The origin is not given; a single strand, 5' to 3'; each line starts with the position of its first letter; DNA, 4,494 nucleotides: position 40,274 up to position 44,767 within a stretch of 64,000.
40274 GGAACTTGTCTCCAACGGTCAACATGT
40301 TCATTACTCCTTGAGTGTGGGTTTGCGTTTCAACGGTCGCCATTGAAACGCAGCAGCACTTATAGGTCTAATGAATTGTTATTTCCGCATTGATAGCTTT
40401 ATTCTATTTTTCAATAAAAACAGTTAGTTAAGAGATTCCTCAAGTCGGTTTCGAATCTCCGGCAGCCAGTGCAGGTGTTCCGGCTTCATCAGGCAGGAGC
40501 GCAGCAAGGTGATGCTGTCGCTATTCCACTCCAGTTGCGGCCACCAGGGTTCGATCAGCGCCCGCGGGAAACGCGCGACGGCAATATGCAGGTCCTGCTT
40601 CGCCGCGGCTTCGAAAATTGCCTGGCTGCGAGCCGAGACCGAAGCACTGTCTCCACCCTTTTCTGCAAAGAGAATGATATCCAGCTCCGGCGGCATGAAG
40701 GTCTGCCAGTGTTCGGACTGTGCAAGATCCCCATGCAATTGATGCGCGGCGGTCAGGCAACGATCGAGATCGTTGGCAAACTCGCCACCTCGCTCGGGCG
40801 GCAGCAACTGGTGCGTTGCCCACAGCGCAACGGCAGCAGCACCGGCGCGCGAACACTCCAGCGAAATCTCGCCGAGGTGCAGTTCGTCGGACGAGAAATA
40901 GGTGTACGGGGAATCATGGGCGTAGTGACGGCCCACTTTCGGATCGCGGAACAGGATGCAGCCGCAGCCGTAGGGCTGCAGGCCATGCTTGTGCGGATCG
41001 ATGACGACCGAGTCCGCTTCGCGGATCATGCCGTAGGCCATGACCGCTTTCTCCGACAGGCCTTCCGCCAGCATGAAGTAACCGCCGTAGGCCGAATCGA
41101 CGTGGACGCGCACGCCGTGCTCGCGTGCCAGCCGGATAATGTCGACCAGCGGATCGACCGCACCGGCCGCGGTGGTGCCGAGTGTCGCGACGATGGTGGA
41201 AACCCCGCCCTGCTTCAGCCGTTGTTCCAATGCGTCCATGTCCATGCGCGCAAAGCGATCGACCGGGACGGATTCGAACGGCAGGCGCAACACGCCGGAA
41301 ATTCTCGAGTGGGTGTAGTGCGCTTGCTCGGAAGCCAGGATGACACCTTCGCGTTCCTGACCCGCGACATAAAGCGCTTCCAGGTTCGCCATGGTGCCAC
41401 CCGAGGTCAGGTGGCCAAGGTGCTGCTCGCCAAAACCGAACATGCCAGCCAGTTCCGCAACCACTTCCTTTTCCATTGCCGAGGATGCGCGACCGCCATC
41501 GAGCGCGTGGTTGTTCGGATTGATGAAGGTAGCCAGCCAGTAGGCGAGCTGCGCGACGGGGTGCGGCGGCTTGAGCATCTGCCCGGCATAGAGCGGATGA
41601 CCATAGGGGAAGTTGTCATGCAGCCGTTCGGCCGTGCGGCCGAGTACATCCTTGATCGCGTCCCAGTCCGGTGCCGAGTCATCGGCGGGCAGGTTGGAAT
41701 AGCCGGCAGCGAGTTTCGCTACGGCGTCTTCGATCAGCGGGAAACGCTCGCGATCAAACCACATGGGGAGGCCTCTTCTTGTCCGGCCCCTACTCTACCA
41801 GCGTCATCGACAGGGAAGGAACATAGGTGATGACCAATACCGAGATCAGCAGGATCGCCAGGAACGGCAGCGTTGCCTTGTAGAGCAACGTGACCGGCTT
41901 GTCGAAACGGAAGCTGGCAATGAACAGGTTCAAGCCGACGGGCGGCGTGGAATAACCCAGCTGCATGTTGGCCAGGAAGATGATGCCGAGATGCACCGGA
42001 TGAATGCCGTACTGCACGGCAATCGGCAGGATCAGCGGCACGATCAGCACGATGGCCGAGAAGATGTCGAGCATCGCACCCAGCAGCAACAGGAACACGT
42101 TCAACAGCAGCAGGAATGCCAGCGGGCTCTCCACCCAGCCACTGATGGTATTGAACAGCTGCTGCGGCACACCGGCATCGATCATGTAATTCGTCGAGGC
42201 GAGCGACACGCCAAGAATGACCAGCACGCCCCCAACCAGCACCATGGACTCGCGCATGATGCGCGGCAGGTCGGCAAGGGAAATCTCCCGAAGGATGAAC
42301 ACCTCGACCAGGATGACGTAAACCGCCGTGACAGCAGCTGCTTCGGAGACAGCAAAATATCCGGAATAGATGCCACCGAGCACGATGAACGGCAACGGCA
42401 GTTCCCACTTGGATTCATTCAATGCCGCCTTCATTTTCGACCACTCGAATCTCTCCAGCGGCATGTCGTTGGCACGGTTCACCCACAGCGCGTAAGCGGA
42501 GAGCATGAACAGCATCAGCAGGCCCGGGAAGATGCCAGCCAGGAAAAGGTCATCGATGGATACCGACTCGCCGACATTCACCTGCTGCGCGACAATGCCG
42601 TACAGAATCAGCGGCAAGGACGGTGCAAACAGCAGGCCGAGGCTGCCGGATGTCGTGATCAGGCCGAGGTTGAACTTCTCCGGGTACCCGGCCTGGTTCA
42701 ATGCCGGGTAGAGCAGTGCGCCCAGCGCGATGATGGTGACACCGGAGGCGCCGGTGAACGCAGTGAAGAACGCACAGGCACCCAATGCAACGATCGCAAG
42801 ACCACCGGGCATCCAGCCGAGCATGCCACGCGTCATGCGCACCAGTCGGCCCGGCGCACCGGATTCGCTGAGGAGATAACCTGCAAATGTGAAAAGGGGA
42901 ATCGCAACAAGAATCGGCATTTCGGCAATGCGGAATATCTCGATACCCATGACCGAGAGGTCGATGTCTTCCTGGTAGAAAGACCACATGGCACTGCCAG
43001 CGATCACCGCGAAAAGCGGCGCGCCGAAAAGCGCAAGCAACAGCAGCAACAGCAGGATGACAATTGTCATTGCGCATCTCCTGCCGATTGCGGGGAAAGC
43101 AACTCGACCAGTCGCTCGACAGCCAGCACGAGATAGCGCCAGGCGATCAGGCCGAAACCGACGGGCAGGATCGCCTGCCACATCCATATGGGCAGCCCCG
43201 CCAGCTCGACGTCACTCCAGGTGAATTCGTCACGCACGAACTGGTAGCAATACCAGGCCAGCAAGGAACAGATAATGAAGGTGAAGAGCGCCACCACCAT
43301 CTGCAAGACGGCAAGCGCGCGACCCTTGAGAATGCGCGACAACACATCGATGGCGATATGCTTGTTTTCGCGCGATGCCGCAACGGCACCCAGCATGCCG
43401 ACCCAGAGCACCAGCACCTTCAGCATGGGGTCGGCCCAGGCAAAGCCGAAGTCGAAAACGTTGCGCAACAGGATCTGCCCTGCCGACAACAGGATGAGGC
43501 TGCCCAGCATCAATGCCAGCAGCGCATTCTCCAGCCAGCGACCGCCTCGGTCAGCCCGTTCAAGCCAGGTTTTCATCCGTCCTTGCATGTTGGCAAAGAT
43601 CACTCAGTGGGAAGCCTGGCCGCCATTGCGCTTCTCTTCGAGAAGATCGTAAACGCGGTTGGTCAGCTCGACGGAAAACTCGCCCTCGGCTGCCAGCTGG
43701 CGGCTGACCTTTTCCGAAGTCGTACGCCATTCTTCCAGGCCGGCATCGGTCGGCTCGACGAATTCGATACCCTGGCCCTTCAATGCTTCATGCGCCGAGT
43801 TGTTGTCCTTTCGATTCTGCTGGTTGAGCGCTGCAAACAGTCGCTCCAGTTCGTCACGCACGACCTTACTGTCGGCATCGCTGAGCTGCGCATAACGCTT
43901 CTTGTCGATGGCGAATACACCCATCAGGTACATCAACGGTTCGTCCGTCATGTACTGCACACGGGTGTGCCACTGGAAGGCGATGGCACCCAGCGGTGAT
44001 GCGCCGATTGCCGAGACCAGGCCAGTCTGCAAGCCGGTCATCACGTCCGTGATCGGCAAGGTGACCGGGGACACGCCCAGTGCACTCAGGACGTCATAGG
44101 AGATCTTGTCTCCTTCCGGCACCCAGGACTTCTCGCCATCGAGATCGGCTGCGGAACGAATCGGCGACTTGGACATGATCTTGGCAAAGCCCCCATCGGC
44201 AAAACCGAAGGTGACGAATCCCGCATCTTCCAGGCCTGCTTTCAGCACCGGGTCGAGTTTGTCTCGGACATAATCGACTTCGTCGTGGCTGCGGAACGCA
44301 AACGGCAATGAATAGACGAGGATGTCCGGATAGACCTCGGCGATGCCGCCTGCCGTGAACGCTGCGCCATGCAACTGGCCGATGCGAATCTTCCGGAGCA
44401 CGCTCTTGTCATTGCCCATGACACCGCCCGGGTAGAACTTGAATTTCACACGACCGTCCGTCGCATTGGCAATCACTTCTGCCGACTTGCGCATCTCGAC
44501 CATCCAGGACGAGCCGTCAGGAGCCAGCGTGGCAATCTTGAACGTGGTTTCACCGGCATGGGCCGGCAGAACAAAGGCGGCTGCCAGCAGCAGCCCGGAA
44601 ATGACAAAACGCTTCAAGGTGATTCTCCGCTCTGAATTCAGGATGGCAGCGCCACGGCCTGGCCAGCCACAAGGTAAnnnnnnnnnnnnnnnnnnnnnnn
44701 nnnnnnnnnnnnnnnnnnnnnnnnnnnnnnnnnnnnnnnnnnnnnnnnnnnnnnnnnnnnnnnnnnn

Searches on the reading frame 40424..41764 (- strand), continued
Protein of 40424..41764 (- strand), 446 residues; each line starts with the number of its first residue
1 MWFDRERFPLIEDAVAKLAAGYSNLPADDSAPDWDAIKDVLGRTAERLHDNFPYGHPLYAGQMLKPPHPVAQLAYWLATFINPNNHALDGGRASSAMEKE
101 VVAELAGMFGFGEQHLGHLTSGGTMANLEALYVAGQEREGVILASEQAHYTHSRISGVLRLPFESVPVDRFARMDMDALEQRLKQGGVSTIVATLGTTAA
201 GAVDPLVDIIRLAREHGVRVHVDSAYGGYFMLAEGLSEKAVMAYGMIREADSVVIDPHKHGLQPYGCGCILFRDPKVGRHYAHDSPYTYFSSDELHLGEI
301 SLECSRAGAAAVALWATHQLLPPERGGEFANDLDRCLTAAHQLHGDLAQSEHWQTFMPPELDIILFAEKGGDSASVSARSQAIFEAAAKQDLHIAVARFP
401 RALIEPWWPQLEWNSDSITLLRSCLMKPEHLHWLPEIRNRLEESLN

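Call 33: find_encoding_contigs(protein=P0113, flank=7000, max_places=3)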
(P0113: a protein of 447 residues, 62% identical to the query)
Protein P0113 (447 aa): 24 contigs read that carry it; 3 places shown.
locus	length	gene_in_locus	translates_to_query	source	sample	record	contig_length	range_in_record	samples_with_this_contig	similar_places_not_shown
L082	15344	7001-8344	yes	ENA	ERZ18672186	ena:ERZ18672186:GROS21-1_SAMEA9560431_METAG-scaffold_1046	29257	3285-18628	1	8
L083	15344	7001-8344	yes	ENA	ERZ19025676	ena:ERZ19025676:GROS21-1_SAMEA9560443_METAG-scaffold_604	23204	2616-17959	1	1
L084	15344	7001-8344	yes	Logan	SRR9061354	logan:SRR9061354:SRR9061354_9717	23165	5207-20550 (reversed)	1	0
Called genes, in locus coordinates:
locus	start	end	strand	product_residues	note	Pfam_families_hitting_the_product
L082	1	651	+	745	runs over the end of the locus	PF20256:MoCoBD_2, PF02738:MoCoBD_1, PF20256:MoCoBD_2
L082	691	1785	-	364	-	PF20706:GT4-conflict (weak), PF00534:Glycos_transf_1, PF13692:Glyco_trans_1_4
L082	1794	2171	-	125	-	PF01242:PTPS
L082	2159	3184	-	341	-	PF00107:ADH_zinc_N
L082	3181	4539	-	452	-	PF00925:GTP_cyclohydro2, PF01872:RibD_C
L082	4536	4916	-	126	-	PF03819:MazG (weak), PF12643:MazG-like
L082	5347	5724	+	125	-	PF13649:Methyltransf_25 (weak)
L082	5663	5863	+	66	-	-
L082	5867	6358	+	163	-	-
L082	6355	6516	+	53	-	PF00391:PEP-utilizers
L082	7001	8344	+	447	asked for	PF00282:Pyridoxal_deC, PF00155:Aminotran_1_2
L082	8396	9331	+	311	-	PF00122:E1-E2_ATPase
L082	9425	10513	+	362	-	PF01408:GFO_IDH_MocA, PF02894:GFO_IDH_MocA_C, PF22725:GFO_IDH_MocA_C3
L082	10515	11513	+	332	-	PF01408:GFO_IDH_MocA, PF02894:GFO_IDH_MocA_C, PF22725:GFO_IDH_MocA_C3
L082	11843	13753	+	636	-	PF00496:SBP_bac_5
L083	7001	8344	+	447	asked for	PF00282:Pyridoxal_deC, PF00155:Aminotran_1_2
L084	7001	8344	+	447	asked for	PF00282:Pyridoxal_deC, PF00155:Aminotran_1_2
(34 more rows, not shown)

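Call 34: find_encoding_contigs(protein=P0103, flank=7000, max_places=2)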
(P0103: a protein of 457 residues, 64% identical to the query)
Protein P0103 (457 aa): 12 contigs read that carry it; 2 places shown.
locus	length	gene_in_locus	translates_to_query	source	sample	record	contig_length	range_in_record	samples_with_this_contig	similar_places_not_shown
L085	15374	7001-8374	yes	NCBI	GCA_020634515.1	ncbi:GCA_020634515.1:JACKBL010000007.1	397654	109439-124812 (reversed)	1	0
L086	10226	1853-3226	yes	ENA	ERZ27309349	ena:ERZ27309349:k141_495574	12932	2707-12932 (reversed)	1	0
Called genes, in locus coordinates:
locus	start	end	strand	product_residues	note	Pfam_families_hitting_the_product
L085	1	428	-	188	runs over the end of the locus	PF00440:TetR_N, PF14278:TetR_C_8 (weak)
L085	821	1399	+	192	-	PF01625:PMSR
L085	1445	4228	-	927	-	PF00311:PEPcase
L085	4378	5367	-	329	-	PF08545:ACP_syn_III, PF08541:ACP_syn_III_C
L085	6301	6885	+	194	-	PF03848:TehB, PF05401:NodS (weak), PF13489:Methyltransf_23, PF05175:MTS, PF13847:Methyltransf_31, PF08241:Methyltransf_11, PF08242:Methyltransf_12, PF13649:Methyltransf_25, +1 more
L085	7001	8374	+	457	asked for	PF00282:Pyridoxal_deC, PF01212:Beta_elim_lyase, PF00155:Aminotran_1_2 (weak)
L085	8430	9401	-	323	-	-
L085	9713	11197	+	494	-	PF20689:bDLD1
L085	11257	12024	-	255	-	PF00106:adh_short, PF08659:KR, PF13561:adh_short_C2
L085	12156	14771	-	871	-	-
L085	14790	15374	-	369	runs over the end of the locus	PF14516:AAA_35 (faint), PF13401:AAA_22 (weak)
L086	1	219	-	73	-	?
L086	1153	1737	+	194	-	PF03848:TehB, PF05401:NodS (weak), PF13489:Methyltransf_23, PF05175:MTS, PF13847:Methyltransf_31, PF08241:Methyltransf_11, PF08242:Methyltransf_12, PF13649:Methyltransf_25, +1 more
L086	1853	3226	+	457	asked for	PF00282:Pyridoxal_deC, PF01212:Beta_elim_lyase, PF00155:Aminotran_1_2 (weak)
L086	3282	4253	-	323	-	-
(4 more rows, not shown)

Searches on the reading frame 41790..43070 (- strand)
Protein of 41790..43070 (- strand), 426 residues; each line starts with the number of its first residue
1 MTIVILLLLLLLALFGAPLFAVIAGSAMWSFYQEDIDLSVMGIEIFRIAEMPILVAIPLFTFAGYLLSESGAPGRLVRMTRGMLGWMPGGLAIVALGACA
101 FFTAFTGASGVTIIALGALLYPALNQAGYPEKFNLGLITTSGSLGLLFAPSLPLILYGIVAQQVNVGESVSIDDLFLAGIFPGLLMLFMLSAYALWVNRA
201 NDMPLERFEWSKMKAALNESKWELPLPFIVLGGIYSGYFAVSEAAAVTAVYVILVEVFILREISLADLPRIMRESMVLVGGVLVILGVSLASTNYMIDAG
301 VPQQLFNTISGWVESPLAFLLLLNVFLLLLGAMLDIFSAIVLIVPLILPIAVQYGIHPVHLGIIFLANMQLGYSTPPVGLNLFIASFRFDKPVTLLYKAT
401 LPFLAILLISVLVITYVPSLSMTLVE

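Call 3: search_protein_families(library=pfam, proteins=[window:41790-43070:-], max_evalue=0.01)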
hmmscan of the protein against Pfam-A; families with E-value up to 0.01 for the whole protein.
window:41790-43070:- (426 aa): 2 families
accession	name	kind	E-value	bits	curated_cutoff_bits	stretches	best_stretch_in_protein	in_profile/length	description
PF06808.19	DctM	-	1.6e-81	274.7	23.8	1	4-419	2-412/413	Tripartite ATP-independent periplasmic transporter, DctM component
PF03553.21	Na_H_antiporter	-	0.0012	18.6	23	0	243-362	124-245/303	Na+/H+ antiporter family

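Call 4: search_protein_families(library=ncbifam, proteins=[window:41790-43070:-], max_evalue=0.01)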
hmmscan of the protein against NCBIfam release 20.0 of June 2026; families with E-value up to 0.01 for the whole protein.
window:41790-43070:- (426 aa): 3 families
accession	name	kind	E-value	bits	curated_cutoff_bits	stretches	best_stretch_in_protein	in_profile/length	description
TIGR00786.1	dctM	subfamily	2.2e-101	339.6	268.45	1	17-424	2-404/405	TRAP transporter large permease subunit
NF011634.1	PRK15060.1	equivalog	5.2e-44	151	800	1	1-422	1-418/425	2,3-diketo-L-gulonate TRAP transporter large permease YiaN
TIGR02123.1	TRAP_fused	subfamily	3.3e-07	29.4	320.65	1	5-386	120-500/615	TRAP transporter fused permease subunit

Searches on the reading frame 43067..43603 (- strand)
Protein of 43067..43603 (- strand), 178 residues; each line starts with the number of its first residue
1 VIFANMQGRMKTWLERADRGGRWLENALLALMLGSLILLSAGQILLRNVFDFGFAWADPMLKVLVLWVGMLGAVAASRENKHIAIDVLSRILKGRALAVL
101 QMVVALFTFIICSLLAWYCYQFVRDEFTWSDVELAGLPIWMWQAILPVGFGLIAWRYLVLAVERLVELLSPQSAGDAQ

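Call 3: search_protein_families(library=pfam, proteins=[window:43067-43603:-], max_evalue=0.01)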
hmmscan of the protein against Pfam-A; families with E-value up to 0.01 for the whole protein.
window:43067-43603:- (178 aa): 1 family
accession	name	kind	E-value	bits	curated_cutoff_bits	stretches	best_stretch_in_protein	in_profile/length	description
PF04290.18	DctQ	-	1.5e-26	93.3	28.3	1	37-165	2-130/132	Tripartite ATP-independent periplasmic transporters, DctQ component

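Call 4: search_protein_families(library=ncbifam, proteins=[window:43067-43603:-], max_evalue=0.01)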
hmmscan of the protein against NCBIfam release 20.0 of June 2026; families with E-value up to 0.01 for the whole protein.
window:43067-43603:- (178 aa): 1 family
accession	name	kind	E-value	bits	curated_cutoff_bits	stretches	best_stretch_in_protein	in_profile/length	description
NF007374.1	PRK09877.1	equivalog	3.3e-07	30.8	260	1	26-153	6-135/157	2,3-diketo-L-gulonate TRAP transporter small permease YiaM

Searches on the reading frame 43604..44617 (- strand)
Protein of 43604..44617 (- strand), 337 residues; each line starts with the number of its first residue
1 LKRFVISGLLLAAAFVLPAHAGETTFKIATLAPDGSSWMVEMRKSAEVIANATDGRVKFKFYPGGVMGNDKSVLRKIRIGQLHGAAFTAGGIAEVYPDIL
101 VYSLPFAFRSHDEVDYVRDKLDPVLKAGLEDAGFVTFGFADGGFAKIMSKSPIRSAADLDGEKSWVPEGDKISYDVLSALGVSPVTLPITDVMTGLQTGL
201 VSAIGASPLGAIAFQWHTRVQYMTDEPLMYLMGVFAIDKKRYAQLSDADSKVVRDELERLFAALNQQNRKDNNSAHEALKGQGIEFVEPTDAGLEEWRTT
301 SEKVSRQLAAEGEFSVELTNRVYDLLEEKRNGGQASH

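Call 3: search_protein_families(library=pfam, proteins=[window:43604-44617:-], max_evalue=0.01)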
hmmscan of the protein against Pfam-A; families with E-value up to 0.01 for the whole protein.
window:43604-44617:- (337 aa): 1 family
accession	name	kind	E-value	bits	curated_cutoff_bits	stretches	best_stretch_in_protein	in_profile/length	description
PF03480.18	DctP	-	1.8e-38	133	23.4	1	29-309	2-283/286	Bacterial extracellular solute-binding protein, family 7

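Call 4: search_protein_families(library=ncbifam, proteins=[window:43604-44617:-], max_evalue=0.01)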
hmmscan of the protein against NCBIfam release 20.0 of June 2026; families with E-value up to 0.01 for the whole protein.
window:43604-44617:- (337 aa): 2 families
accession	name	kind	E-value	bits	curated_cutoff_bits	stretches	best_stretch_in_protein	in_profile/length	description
NF037995.1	TRAP_S1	subfamily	3.1e-91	305.5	50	1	27-297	1-271/271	TRAP transporter substrate-binding protein DctP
TIGR00787.1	dctP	subfamily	7.8e-25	87.8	175.05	1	41-282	14-256/257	DctP family TRAP transporter solute-binding subunit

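Call 28: search_solved_structures(query=window:43604-44617:-, max_evalue=1e-10)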
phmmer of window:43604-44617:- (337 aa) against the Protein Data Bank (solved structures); distinct sequences matched with E-value up to 1e-10: 56.
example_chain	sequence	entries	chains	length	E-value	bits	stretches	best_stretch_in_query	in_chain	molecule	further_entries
4xfe_A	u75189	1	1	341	8.1e-28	100.6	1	7-288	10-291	TRAP dicarboxylate transporter subunit DctP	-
4ng7_A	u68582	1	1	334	1.7e-26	96.3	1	7-245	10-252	TRAP periplasmic solute binding protein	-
4x04_A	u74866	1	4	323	9.2e-25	90.6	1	26-243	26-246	solute binding protein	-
4n8y_A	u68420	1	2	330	1.3e-22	83.5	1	6-325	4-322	Putative TRAP-type C4-dicarboxylate transport system, binding periplasmic protein (DctP su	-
4p47_A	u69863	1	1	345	9.1e-22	80.8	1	19-305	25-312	TRAP dicarboxylate transporter, DctP subunit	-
4x8r_A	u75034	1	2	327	4.5e-20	75.2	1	23-291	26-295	TRAP dicarboxylate transporter, DctP subunit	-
4pc9_A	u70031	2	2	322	4.9e-19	71.8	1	22-255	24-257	C4-dicarboxylate transport system, substrate-binding protein, putative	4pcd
4n15_A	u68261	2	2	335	5.5e-19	71.6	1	10-205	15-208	TRAP dicarboxylate transporter, DctP subunit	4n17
4ln5_A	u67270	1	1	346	6e-19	71.5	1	10-205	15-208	TRAP dicarboxylate transporter, DctP subunit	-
7bbr_A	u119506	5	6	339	1.4e-18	70.3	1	44-304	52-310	Putative TRAP transporter solute receptor DctP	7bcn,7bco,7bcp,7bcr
4mij_A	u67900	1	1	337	1.4e-18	70.2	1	24-288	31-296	TRAP dicarboxylate transporter, DctP subunit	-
4mhf_A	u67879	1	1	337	1.4e-18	70.2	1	24-288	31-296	TRAP dicarboxylate transporter, DctP subunit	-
4paf_A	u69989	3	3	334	5.7e-18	68.3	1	13-256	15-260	TRAP dicarboxylate transporter, DctP subunit, putative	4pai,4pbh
4pdd_A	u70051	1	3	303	8.2e-17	64.5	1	24-292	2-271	TRAP dicarboxylate transporter, DctP subunit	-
4ovr_A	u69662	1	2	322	1.8e-16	63.3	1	42-204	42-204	TRAP dicarboxylate transporter, DctP subunit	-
4di3_D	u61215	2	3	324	1.9e-13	53.4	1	24-306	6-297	TatP(T) (Tp0957)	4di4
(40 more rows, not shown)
